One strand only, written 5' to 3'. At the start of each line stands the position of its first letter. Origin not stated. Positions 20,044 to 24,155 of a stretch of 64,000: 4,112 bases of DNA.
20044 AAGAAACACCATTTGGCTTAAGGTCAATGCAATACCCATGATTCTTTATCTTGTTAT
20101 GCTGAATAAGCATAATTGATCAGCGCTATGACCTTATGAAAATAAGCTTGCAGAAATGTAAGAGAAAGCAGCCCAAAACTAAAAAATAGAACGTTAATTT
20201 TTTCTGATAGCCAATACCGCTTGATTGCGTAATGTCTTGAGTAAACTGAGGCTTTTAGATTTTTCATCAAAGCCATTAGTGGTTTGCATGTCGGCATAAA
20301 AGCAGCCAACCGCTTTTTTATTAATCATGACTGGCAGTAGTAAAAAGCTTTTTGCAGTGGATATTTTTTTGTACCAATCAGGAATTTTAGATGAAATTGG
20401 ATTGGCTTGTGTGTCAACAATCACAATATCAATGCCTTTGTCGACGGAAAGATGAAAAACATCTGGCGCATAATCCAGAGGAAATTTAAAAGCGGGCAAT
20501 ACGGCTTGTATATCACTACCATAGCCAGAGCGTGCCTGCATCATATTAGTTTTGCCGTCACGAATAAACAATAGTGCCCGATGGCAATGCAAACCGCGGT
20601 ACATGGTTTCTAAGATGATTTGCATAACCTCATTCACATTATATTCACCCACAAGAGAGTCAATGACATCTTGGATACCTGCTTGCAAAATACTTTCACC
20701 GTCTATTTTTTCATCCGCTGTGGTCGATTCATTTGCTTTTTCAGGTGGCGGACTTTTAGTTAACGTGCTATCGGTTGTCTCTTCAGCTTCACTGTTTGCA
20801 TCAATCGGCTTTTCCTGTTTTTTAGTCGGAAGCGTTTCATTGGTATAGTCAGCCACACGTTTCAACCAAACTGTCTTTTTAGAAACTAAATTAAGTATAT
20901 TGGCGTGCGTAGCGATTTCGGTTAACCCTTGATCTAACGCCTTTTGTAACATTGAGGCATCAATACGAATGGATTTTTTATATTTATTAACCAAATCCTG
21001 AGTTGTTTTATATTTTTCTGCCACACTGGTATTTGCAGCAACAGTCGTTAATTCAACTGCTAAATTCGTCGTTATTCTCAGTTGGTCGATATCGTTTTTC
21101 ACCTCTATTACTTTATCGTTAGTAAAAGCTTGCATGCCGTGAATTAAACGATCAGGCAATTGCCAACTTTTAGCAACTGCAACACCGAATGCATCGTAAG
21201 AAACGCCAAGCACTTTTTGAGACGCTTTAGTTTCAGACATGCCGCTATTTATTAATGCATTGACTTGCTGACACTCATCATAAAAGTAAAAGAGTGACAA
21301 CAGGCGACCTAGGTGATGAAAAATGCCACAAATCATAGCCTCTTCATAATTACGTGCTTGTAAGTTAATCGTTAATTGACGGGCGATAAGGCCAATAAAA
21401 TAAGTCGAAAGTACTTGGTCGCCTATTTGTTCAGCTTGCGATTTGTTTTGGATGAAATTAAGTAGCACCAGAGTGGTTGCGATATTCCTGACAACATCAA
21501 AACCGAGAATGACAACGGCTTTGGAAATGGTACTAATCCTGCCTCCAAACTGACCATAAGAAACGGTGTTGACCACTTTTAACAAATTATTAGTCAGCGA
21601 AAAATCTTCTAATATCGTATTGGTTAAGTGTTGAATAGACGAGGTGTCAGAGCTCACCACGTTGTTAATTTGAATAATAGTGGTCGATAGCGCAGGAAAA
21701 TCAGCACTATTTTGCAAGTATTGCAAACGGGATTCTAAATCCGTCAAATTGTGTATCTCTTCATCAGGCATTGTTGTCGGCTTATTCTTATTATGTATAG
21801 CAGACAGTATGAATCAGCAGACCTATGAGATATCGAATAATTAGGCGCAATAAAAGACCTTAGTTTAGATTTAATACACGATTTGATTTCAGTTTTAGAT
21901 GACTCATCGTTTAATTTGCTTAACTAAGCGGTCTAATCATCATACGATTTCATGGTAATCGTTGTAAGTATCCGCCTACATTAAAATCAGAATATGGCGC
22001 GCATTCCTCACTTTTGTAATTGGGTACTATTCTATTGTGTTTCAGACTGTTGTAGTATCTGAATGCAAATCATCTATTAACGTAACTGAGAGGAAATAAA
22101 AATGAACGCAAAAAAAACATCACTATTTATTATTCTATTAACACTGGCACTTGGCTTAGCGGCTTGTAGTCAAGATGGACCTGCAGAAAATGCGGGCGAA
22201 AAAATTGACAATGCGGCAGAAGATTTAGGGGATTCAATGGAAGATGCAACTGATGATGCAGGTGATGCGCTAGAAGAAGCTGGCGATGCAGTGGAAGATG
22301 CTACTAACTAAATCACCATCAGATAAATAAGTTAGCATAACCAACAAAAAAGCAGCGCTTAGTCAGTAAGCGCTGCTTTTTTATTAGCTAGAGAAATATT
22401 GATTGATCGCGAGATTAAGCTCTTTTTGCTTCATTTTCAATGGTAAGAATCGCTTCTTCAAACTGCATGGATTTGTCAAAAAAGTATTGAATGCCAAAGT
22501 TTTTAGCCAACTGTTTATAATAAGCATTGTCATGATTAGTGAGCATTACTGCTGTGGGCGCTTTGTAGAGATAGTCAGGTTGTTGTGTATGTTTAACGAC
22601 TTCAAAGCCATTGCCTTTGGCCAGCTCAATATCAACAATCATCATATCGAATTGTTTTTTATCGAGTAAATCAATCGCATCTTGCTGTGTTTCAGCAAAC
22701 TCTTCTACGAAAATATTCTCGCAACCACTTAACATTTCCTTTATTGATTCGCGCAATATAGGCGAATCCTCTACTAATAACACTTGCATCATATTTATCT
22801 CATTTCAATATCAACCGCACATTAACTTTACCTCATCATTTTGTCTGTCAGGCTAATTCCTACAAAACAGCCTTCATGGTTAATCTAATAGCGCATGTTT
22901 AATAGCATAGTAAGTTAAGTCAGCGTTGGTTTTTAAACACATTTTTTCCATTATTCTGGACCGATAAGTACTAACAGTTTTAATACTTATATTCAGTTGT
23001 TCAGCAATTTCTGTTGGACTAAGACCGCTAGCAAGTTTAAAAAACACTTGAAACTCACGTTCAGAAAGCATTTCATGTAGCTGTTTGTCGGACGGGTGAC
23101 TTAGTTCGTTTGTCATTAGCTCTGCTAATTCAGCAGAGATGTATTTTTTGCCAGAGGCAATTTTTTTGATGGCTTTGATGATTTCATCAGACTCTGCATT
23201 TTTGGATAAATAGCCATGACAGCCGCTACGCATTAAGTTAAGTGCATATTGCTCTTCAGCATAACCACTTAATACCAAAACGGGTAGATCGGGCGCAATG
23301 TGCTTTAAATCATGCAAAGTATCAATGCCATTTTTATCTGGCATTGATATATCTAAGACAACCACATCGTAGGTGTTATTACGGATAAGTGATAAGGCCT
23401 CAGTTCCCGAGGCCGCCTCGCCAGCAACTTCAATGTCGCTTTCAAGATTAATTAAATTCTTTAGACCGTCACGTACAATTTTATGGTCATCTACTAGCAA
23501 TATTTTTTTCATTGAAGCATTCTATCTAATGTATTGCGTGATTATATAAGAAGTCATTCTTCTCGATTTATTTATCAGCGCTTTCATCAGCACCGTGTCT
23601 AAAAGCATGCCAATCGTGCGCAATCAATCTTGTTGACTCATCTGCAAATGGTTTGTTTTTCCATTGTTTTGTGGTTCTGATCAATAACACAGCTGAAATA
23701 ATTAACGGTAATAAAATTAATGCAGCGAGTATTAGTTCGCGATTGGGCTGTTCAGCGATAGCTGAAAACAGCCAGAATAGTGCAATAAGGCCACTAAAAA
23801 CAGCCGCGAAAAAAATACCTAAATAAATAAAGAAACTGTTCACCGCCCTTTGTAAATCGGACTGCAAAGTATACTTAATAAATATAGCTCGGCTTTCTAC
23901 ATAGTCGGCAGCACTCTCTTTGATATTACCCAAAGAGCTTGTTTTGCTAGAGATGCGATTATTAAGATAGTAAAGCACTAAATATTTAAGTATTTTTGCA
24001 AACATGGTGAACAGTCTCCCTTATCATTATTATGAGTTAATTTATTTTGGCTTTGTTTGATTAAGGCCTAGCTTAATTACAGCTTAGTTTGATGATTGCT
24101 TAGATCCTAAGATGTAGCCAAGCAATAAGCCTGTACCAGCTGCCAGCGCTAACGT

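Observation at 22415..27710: CHASE3 kinase / NarL regulator / lone receiver wired to a YtjA-YqjD-YqjE membrane-stress operon and two periplasmic EF-hand proteins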

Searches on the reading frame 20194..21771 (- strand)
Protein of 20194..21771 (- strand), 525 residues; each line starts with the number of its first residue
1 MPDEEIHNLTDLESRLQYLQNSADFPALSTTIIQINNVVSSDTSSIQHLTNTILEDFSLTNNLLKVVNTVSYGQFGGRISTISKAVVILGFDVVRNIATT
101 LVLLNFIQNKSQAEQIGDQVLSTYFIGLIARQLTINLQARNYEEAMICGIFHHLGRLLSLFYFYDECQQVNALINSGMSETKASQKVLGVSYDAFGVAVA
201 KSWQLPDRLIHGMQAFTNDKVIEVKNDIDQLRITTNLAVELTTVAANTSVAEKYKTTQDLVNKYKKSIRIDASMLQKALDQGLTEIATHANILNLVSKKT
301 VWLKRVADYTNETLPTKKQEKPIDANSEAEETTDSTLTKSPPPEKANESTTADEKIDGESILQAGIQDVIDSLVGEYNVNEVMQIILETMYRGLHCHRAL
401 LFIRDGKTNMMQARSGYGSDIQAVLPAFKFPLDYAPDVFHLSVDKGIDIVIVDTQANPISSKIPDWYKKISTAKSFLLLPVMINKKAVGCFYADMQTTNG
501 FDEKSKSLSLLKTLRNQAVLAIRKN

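Call 3: search_protein_families(library=pfam, proteins=[window:20194-21771:-], max_evalue=0.1)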
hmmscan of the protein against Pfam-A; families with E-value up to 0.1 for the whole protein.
window:20194-21771:- (525 aa): 4 families
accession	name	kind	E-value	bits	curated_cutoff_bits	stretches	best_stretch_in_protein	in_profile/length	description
PF08668.18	HDOD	-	5e-36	124.5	22.9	1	26-214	2-191/196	HDOD domain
PF13185.12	GAF_2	-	0.00011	22.9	28.6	1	378-522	3-135/136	GAF domain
PF14165.11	YtzH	-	0.00035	21.3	27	0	165-189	26-50/86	YtzH-like protein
PF01590.32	GAF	-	0.0025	18.8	22.4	1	380-522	3-133/133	GAF domain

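Call 4: search_protein_families(library=ncbifam, proteins=[window:20194-21771:-], max_evalue=0.1)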
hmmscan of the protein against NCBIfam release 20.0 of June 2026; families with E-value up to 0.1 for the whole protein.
window:20194-21771:- (525 aa): 0 families

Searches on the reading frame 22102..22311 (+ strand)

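Call 3: search_protein_families(library=pfam, proteins=[window:22102-22311:+], max_evalue=0.1)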
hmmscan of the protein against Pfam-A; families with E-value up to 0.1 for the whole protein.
window:22102-22311:+ (69 aa): 1 family
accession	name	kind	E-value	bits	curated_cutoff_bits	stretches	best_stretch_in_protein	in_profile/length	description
PF08085.16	Entericidin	-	0.01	16.3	23.3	0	58-67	10-19/20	Entericidin EcnA/B family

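Call 4: search_protein_families(library=ncbifam, proteins=[window:22102-22311:+], max_evalue=0.1)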
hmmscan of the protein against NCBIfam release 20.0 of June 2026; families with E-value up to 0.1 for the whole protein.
window:22102-22311:+ (69 aa): 10 families
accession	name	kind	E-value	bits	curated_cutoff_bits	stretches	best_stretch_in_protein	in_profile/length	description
NF040598.1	Ala_zip_lipo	subfamily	0.00012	22.5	43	1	7-67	3-66/90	Lpp/OprI family alanine-zipper lipoprotein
NF038041.1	fim_Mfa1_fam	subfamily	0.0077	15.5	130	1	5-33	3-33/495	Mfa1 family fimbria major subunit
NF047840.1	lipo_Ag473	exception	0.013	16.2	100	1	15-67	10-61/136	Ag473 family lipoprotein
NF045774.1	cytochro_C551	exception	0.015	15.2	118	1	5-40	2-32/110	cytochrome c551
NF053532.1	lipo_SCO4651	subfamily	0.024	14.3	65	1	5-54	2-53/277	SCO4651 family lipoprotein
NF053689.1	BamJ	equivalog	0.025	14.8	100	1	1-56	1-56/184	BamJ family beta-barrel-assembly machinery protein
NF053723.1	BCAL1086_gp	subfamily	0.045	14.2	50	1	19-64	26-71/121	BCAL1086 family glycoprotein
NF053527.1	lipo_Cory_WKLS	subfamily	0.047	13.6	105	1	10-34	4-22/166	WKL family lipoprotein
NF041428.1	TrsH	subfamily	0.058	13.5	150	1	8-51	4-47/149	TrsH/TraH family protein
NF052321.1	LP_Lmo2079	subfamily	0.075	12.3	150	1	4-39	2-36/354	Lmo2079 family surface lipoprotein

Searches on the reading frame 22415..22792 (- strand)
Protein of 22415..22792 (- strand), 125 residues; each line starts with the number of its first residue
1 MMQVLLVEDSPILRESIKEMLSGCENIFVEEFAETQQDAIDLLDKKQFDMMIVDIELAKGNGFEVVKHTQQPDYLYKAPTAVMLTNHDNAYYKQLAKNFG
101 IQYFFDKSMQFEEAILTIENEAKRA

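Call 3: search_protein_families(library=pfam, proteins=[window:22415-22792:-], max_evalue=0.1)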
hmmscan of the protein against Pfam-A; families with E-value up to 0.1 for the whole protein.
window:22415-22792:- (125 aa): 2 families
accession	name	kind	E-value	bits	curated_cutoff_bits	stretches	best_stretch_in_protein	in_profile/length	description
PF00072.30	Response_reg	-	3.1e-17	63.2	30.2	1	4-115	1-107/111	Response regulator receiver domain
PF20274.4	cREC_REC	-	0.013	16.6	27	1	32-73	17-60/88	Cyclic-phosphate processing Receiver domain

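Call 4: search_protein_families(library=ncbifam, proteins=[window:22415-22792:-], max_evalue=0.1)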
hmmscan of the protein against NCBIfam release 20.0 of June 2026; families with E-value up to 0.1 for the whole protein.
window:22415-22792:- (125 aa): 81 families (the best 25 are shown)
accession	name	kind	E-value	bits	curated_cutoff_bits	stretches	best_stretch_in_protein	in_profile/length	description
NF052445.1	RespRegMctR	equivalog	1.1e-10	41.3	300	1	2-122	2-119/205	two-component system response regulator MctR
NF045991.1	RespRegCtrARhodob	equivalog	2e-09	37.5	350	1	2-120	1-114/224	response regulator transcription factor CtrA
NF045901.1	HisKinLetSLeg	equivalog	2.2e-09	35.9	1650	1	3-115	673-782/906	two-component system sensor histidine kinase LetS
NF001965.0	PRK00742.1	subfamily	3e-09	36.5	293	1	2-69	4-71/357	chemotaxis-specific protein-glutamate methyltransferase CheB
NF007935.0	PRK10651.1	equivalog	3.2e-09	36.3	250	1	3-115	8-117/216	two-component system response regulator NarL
NF007403.0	PRK09935.1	equivalog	3.5e-09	36.6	271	1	3-111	5-110/210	fimbria biosynthesis transcriptional regulator FimZ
NF007419.0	PRK09958.1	equivalog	9.8e-09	35.1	251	1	2-120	1-115/204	acid-sensing system DNA-binding response regulator EvgA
TIGR02875.1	spore_0_A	equivalog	1.1e-08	34.7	200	1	2-114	3-114/262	sporulation transcription factor Spo0A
NF006623.1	PRK09191.1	subfamily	2e-08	34.3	240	1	3-69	139-205/258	PhyR family response regulator anti-anti-sigma factor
NF010684.1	PRK14084.1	equivalog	3.8e-08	33.4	375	1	2-93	1-89/254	response regulator transcription factor LytR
NF008677.0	PRK11697.1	equivalog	8.1e-08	31.9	246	1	1-90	1-86/238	two-component system response regulator BtsR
TIGR01387.1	cztR_silR_copR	subfamily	4e-07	29.9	279.2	1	4-120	1-112/218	heavy metal response regulator transcription factor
NF041734.1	resp_reg_RppA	equivalog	5.4e-07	29.2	250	1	2-113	1-109/229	two-component system response regulator RppA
NF046022.1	RespRegCpdRBruc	equivalog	8.7e-07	28.9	180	1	1-73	1-71/120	cell cycle two-component system response regulator CpdR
NF041866.1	EpsW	equivalog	1.1e-06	28.2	200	1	2-113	6-116/131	exopolysaccharide biosynthesis response regulator EpsW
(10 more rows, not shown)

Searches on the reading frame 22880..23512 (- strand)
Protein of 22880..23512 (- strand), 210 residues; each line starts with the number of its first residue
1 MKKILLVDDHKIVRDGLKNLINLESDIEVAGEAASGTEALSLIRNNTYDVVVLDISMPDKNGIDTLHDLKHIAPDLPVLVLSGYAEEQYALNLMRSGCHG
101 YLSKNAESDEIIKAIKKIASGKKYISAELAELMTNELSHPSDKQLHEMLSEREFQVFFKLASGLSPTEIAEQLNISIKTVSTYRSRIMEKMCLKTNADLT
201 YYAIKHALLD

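Call 3: search_protein_families(library=pfam, proteins=[window:22880-23512:-], max_evalue=0.1)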
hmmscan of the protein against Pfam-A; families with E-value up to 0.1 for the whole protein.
window:22880-23512:- (210 aa): 12 families
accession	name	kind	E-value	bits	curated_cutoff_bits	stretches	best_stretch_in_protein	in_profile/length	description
PF00072.30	Response_reg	-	1.9e-29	102.5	30.2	1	4-116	1-111/111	Response regulator receiver domain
PF00196.25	GerE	-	3.1e-16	59.2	23.5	1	148-203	2-57/57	Bacterial regulatory proteins, luxR family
PF08281.18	Sigma70_r4_2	-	1.3e-08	34.8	25.7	1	144-191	6-54/54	Sigma-70, region 4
PF13384.12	HTH_23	-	0.00018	21.6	24.6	1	154-187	8-41/50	Homeodomain-like domain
PF13412.12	HTH_24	-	0.0013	18.7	21.9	1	162-183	16-37/48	Winged helix-turn-helix DNA-binding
PF14493.12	HTH_40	-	0.0068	17.1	27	0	161-192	10-41/89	Helix-turn-helix domain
PF03709.21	OKR_DC_1_N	-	0.015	16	29.3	1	33-118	23-107/111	Orn/Lys/Arg decarboxylase, N-terminal domain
PF04545.22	Sigma70_r4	-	0.024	14.6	24.1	1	164-191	21-48/50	Sigma-70, region 4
PF08279.18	HTH_11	-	0.026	14.8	25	1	160-183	12-35/55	HTH domain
PF13551.12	HTH_29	-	0.054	14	28.1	0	160-186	8-35/64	Winged helix-turn helix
PF15978.11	TnsD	-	0.068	12.6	32.4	0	149-186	195-222/355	Tn7-like transposition protein D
PF06056.18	Terminase_5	-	0.087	13.2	20.3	0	163-186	13-36/58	Putative ATPase subunit of terminase (gpP-like)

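Call 4: search_protein_families(library=ncbifam, proteins=[window:22880-23512:-], max_evalue=0.1)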
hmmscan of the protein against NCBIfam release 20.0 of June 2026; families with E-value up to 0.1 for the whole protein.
window:22880-23512:- (210 aa): 143 families (the best 25 are shown)
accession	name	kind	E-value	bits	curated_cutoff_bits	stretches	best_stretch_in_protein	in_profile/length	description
NF007018.1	PRK09483.1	equivalog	4.5e-53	180.1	280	1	1-210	1-210/217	UvrY/SirA/GacA family response regulator transcription factor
NF052445.1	RespRegMctR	equivalog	1.1e-48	165.3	300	1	3-208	3-204/205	two-component system response regulator MctR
NF007935.0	PRK10651.1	equivalog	1.9e-41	141.6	250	1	3-203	8-210/216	two-component system response regulator NarL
NF011896.0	PRK15369.1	equivalog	3.6e-40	137.8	242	1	2-207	4-208/211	two component system response regulator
NF047785.1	respo_reg_MadR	equivalog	8.2e-40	136.4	300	1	3-208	2-208/209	MadR family response regulator transcription factor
NF007403.0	PRK09935.1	equivalog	1.4e-34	119.5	271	1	4-209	6-210/210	fimbria biosynthesis transcriptional regulator FimZ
NF007685.0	PRK10360.1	equivalog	4.8e-34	117.9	258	1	1-200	1-189/196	response regulator transcription factor UhpA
NF007708.0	PRK10403.1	equivalog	4.6e-33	114.5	343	1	3-195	8-200/215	nitrate/nitrite response regulator protein NarP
NF007419.0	PRK09958.1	equivalog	5.3e-33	114.3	251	1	5-205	4-200/204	acid-sensing system DNA-binding response regulator EvgA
NF006900.1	PRK09390.1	equivalog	1.2e-27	96.8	255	1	3-204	6-198/203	response regulator FixJ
NF001965.0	PRK00742.1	subfamily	1.5e-20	73.7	293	1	3-120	5-125/357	chemotaxis-specific protein-glutamate methyltransferase CheB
NF040749.1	tetrathio_RR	equivalog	1.8e-20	73.5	290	1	4-199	2-184/191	tetrathionate respiration response regulator TtrR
NF041367.1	CheY_Halo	equivalog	5.7e-19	68.6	200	1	4-118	1-113/114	chemotaxis protein CheY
NF008098.0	PRK10840.1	equivalog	6.2e-18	65.1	235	1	4-202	6-204/216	response regulator transcription factor RcsB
TIGR02875.1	spore_0_A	equivalog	7e-18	64.8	200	1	3-144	4-147/262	sporulation transcription factor Spo0A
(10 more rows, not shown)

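Call 42: search_solved_structures(query=window:22880-23512:-, max_evalue=1e-10)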
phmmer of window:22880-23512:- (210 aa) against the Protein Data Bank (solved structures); distinct sequences matched with E-value up to 1e-10: 53.
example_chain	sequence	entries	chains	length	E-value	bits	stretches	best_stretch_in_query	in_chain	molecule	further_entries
7ve6_A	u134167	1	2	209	1.2e-34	123.1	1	3-209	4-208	Response regulator protein VraR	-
4gvp_A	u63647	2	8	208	1.2e-34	123.1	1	3-209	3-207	Response regulator protein vraR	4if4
5hev_A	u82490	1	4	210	1.9e-32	116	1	1-209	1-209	Response regulator protein VraR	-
3c3w_A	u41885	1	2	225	2.1e-31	112.5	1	1-202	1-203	TWO COMPONENT TRANSCRIPTIONAL REGULATORY PROTEIN DEVR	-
1a04_A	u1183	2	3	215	3.4e-28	102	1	4-200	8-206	NITRATE/NITRITE RESPONSE REGULATOR PROTEIN NARL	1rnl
4ldz_A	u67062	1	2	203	1.3e-26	96.9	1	3-197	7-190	Transcriptional regulatory protein DesR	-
5f64_A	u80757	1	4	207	7.1e-25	91.2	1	5-205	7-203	Positive transcription regulator EvgA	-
8zwn_A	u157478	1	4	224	9.8e-25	90.8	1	5-205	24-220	DNA-binding transcriptional activator EvgA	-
4yn8_A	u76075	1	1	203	3.6e-22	82.4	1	3-193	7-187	Response regulator ChrA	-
4zmr_A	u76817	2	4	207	2e-21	80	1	3-193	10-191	Response regulator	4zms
4hye_A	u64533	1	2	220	2.4e-21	79.7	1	3-193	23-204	Response regulator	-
3cz5_A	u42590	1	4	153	1.7e-20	76.9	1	3-136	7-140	Two-component response regulator, LuxR family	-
4le0_A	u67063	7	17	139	2.6e-20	76.3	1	3-134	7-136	Transcriptional regulatory protein DesR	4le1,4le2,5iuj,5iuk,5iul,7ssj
7ssi_C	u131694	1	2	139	4.9e-20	75.4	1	3-134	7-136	Transcriptional regulatory protein DesR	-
9xzo_A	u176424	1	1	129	6e-17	65.4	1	1-120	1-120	De novo protein M1X0B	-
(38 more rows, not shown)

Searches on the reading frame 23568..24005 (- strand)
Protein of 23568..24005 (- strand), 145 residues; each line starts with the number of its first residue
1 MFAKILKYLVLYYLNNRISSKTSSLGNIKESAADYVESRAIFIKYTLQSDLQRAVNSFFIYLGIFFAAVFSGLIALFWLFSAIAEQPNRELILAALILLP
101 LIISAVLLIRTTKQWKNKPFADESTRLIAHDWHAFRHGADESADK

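Call 3: search_protein_families(library=pfam, proteins=[window:23568-24005:-], max_evalue=0.1)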
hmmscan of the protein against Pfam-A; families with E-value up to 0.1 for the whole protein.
window:23568-24005:- (145 aa): 6 families
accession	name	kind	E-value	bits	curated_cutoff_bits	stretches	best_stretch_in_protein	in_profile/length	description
PF07332.16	Phage_holin_3_6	-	5.2e-06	26.9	28.4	1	48-135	23-115/116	Putative Actinobacterial Holin-X, holin superfamily III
PF20485.3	DUF6724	-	0.0069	16.6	27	1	92-123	20-51/64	Family of unknown function (DUF6724)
PF14264.12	Glucos_trans_II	-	0.0099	15.5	30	1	8-109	185-293/317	Glucosyl transferase GtrII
PF24838.2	8xMP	-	0.017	15.3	30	1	64-117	23-78/136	Octameric membrane protein family (8xMP)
PF10272.14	Tmpp129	-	0.056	13.3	27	1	38-135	28-124/349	Putative transmembrane protein precursor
PF20990.2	DUF2207_C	-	0.068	13.3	33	1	20-136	102-207/247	Predicted membrane protein (DUF2207) C-terminal domain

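Call 4: search_protein_families(library=ncbifam, proteins=[window:23568-24005:-], max_evalue=0.1)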
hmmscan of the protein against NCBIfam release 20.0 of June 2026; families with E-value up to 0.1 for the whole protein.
window:23568-24005:- (145 aa): 3 families
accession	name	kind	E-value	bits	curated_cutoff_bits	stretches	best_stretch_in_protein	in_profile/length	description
NF047761.1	LBF_4227_fam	equivalog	0.0036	17.8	75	1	28-105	8-87/96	LBF_4227 family protein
NF041560.1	T6SS_Burk_ExIF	subfamily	0.022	14.4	90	1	52-123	125-194/234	putative type VI secretion system effector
NF033891.1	surf_exc_IncI1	exception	0.032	13.7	100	1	54-118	13-77/210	plasmid IncI1-type surface exclusion protein ExcA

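Call 35: search_protein_families(library=pfam, alignment_id=A3, max_evalue=0.01)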
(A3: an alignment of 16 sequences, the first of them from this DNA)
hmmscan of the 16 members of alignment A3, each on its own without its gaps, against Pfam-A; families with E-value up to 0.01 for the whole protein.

A. member 1, seq(145 aa): 3 families
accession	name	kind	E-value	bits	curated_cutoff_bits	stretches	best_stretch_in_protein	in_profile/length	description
PF07332.16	Phage_holin_3_6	-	5.2e-06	26.9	28.4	1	48-135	23-115/116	Putative Actinobacterial Holin-X, holin superfamily III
PF20485.3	DUF6724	-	0.0069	16.6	27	0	92-123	20-51/64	Family of unknown function (DUF6724)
PF14264.12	Glucos_trans_II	-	0.0099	15.5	30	0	8-109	185-293/317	Glucosyl transferase GtrII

B. families by the number of members that match (of 16 scanned): 14 families
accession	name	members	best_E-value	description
PF07332.16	Phage_holin_3_6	15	4e-09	Putative Actinobacterial Holin-X, holin superfamily III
PF09925.14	DUF2157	10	3.3e-05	Predicted membrane protein (DUF2157)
PF20990.2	DUF2207_C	5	0.00077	Predicted membrane protein (DUF2207) C-terminal domain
PF13536.12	EmrE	2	0.0017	Putative multidrug resistance efflux transporter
PF10324.15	7TM_GPCR_Srw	2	0.003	Serpentine type 7TM GPCR chemoreceptor Srw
PF04632.18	FUSC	1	0.002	Fusaric acid resistance protein family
PF12679.13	ABC2_membrane_2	1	0.003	ABC-2 family transporter protein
PF03706.18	LPG_synthase_TM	1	0.0032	Lysylphosphatidylglycerol synthase TM region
PF24838.2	8xMP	1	0.0033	Octameric membrane protein family (8xMP)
PF16962.11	ABC_export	1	0.0043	Putative ABC exporter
PF20485.3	DUF6724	1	0.0069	Family of unknown function (DUF6724)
PF04547.17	Anoctamin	1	0.0091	Calcium-activated chloride channel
PF14264.12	Glucos_trans_II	1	0.0099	Glucosyl transferase GtrII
PF25592.1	DUF7937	1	0.0099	Domain of unknown function (DUF7937)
